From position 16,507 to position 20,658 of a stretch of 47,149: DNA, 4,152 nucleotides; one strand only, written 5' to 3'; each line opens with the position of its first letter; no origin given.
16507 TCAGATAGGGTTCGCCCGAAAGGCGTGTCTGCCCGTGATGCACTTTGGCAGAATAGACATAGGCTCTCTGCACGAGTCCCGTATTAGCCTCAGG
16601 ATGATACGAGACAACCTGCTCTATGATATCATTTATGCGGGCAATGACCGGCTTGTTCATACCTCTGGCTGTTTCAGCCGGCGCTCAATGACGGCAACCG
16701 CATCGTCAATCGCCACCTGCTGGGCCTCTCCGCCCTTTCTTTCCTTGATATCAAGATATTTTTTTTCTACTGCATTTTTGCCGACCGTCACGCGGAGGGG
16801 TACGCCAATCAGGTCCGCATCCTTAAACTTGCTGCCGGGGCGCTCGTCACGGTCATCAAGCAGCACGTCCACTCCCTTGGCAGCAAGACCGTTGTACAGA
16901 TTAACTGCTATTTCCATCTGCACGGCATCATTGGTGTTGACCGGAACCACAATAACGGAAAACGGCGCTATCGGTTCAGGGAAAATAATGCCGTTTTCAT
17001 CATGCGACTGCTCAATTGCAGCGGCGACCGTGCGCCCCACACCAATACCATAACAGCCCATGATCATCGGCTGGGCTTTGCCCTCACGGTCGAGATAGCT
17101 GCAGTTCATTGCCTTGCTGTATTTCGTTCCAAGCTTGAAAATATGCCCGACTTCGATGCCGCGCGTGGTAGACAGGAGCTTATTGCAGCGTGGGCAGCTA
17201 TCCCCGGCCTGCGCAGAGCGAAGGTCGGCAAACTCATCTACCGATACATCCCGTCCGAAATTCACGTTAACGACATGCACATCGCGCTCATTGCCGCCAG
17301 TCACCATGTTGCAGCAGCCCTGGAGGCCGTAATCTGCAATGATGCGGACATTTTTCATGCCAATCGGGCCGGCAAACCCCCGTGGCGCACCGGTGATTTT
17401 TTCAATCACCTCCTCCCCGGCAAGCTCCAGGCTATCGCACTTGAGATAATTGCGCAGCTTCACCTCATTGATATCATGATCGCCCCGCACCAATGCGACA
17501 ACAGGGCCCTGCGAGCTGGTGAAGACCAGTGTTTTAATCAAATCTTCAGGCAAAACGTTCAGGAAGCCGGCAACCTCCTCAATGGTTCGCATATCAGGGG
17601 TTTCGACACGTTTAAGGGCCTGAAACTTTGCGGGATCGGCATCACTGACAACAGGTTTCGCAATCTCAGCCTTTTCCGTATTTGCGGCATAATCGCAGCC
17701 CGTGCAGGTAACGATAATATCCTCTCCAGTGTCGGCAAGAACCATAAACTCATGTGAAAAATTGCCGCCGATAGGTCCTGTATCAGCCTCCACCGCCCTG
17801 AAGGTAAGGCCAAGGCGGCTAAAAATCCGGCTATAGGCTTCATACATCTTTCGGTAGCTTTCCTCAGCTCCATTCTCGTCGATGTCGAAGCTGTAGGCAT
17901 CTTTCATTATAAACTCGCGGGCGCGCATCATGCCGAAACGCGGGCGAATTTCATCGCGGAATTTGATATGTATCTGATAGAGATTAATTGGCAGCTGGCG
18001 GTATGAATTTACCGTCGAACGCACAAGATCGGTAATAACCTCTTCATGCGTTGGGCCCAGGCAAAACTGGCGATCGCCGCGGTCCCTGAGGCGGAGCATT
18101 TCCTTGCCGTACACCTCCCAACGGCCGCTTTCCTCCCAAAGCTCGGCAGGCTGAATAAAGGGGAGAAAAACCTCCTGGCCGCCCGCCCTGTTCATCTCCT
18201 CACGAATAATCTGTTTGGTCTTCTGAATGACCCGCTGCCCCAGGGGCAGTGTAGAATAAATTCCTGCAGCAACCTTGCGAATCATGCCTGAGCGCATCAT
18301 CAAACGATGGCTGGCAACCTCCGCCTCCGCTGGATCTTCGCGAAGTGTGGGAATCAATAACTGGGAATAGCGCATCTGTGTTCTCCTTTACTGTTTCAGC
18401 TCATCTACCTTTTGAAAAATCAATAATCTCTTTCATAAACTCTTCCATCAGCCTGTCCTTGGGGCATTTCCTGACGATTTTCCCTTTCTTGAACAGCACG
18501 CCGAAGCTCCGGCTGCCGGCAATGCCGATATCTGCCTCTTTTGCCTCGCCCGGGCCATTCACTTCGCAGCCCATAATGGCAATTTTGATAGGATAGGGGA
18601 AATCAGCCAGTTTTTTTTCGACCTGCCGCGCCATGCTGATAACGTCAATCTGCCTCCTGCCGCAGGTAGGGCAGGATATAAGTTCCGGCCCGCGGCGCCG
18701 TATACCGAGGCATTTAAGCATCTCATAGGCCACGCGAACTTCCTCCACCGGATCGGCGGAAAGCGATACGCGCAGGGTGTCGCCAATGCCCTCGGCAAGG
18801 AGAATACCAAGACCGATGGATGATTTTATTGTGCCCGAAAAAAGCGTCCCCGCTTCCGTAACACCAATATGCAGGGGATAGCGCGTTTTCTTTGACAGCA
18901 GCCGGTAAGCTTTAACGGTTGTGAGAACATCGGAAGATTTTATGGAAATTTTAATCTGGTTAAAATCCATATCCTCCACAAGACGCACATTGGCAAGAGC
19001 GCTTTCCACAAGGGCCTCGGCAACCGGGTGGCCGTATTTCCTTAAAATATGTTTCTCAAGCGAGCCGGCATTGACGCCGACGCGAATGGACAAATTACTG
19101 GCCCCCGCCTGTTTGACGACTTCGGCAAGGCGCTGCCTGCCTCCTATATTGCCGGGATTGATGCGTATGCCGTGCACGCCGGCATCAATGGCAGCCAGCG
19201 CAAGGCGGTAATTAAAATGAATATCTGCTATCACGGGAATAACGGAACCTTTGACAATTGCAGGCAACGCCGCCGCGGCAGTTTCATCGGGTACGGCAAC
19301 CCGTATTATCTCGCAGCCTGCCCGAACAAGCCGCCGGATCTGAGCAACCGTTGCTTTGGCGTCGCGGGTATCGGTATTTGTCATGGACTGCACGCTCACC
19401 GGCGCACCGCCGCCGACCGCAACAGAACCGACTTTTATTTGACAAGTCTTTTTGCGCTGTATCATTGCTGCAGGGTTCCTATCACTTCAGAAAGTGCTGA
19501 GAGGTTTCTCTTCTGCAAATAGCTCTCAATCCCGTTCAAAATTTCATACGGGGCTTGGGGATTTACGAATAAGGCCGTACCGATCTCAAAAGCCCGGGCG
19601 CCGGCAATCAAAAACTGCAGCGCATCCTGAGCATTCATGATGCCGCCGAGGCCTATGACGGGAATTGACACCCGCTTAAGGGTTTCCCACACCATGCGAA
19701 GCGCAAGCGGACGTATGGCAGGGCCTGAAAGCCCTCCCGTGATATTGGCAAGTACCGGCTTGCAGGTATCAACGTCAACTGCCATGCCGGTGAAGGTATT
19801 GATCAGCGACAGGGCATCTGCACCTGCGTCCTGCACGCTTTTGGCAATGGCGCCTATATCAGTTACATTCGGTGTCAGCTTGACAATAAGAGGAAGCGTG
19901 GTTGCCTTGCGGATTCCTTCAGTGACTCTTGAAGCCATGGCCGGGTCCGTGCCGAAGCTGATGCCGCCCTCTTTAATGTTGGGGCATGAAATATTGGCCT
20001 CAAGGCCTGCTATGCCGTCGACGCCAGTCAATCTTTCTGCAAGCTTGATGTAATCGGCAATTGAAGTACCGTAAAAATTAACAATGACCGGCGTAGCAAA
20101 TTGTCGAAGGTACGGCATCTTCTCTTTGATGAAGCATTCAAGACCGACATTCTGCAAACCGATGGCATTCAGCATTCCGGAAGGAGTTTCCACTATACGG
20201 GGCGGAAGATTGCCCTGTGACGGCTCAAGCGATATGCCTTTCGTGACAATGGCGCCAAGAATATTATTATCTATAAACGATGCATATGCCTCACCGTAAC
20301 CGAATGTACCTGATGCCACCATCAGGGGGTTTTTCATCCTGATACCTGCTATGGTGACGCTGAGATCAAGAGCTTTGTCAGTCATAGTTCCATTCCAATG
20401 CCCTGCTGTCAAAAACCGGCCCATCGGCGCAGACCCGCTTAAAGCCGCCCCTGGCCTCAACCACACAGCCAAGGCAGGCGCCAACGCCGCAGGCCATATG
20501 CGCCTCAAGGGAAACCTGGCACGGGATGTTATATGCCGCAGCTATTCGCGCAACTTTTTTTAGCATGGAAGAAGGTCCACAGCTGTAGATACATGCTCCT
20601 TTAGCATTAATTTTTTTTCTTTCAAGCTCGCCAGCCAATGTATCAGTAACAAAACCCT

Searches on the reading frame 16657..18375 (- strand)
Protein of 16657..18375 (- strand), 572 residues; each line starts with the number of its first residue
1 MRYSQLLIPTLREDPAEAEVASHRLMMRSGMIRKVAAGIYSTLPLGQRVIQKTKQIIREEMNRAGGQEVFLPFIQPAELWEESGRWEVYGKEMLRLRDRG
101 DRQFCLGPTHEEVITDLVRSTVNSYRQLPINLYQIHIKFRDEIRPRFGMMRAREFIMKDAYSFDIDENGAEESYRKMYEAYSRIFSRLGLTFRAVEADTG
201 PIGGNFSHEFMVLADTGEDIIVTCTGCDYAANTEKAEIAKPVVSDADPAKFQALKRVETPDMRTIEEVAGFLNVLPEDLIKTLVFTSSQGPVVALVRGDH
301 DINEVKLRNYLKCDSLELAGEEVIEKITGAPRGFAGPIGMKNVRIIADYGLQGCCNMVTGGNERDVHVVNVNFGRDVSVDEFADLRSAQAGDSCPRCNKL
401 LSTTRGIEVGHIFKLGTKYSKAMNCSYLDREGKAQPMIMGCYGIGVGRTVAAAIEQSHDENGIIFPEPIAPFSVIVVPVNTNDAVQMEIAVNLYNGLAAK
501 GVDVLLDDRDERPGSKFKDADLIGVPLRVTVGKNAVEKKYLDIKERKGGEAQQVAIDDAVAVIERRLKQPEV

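Call 31: search_protein_families(library=pfam, proteins=[window:16657-18375:-], max_evalue=0.00001)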
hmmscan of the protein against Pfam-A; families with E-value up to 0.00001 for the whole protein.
window:16657-18375:- (572 aa): 3 families
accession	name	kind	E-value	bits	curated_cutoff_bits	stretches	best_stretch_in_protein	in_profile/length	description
PF00587.30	tRNA-synt_2b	-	1.4e-35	123.4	29.3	1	96-456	3-178/179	tRNA synthetase class II core domain (G, H, P, S and T)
PF04073.20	tRNA_edit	-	1.7e-25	90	25.5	1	259-372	1-117/123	Aminoacyl-tRNA editing domain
PF03129.25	HGTP_anticodon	-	1.2e-22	80.3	21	1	474-565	2-93/94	Anticodon binding domain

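Call 66: find_homologous_proteins(query=window:16657-18375:-, max_evalue=1e-100)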
Query window:16657-18375:- (572 aa): 8000 proteins with E <= 1e-100 among 8000 candidates; the best 120 are listed.
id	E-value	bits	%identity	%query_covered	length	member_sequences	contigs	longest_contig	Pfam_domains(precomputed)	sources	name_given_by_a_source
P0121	0.0e+0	1295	100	100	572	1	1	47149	PF03129.26,PF00587.31,PF04073.21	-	-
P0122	0.0e+0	1255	96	100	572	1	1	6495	PF03129.26,PF00587.31,PF04073.21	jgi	jgi:prolyl-tRNA synthetase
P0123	0.0e+0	1204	92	100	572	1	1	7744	PF03129.26,PF00587.31,PF04073.21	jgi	jgi:prolyl-tRNA synthetase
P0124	0.0e+0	1199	92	100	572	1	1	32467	PF03129.26,PF00587.31,PF04073.21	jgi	jgi:prolyl-tRNA synthetase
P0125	0.0e+0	1198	91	100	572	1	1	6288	PF03129.26,PF00587.31,PF04073.21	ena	-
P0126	0.0e+0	1197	91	100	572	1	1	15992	PF03129.26,PF00587.31,PF04073.21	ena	-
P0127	0.0e+0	1193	91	100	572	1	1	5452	PF03129.26,PF00587.31,PF04073.21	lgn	-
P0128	0.0e+0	1190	90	100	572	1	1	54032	PF03129.26,PF00587.31,PF04073.21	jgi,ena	-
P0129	0.0e+0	1172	89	100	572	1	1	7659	PF03129.26,PF00587.31,PF04073.21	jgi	jgi:prolyl-tRNA synthetase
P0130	0.0e+0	1151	87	100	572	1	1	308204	PF03129.26,PF00587.31,PF04073.21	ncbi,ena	-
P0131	0.0e+0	1142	86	100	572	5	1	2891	PF03129.26,PF00587.31,PF04073.21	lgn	-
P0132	0.0e+0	1135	85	100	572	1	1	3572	PF03129.26,PF00587.31,PF04073.21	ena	-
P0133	0.0e+0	1133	85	100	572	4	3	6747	PF03129.26,PF00587.31,PF04073.21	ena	-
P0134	0.0e+0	1129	85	100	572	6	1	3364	PF03129.26,PF00587.31,PF04073.21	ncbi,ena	-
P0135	0.0e+0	1120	85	100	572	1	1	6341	PF03129.26,PF00587.31,PF04073.21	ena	-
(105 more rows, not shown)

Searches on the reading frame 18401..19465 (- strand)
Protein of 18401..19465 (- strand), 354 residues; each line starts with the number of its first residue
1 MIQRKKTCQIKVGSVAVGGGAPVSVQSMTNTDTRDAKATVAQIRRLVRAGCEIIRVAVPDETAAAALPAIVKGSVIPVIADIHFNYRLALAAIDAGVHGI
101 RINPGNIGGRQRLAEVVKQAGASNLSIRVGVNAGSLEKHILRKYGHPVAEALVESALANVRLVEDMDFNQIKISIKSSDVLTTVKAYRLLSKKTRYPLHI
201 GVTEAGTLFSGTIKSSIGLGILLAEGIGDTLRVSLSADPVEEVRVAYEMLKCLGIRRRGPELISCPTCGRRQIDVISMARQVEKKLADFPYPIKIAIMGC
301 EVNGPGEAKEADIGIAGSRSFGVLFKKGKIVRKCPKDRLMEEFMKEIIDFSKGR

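Call 31: search_protein_families(library=pfam, proteins=[window:18401-19465:-], max_evalue=0.00001)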
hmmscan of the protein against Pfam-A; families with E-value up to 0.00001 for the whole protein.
window:18401-19465:- (354 aa): 1 family
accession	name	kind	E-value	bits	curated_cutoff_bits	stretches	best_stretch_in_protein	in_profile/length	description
PF04551.19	GcpE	-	1.1e-151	505.1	32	1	7-347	1-341/343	GcpE protein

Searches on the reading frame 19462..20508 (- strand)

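Call 31: search_protein_families(library=pfam, proteins=[window:19462-20508:-], max_evalue=0.00001)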
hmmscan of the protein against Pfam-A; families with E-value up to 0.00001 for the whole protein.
window:19462-20508:- (348 aa): 1 family
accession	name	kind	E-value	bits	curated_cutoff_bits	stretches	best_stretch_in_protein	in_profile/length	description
PF01180.27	DHO_dh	-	6.8e-76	255.7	27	1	49-331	2-291/291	Dihydroorotate dehydrogenase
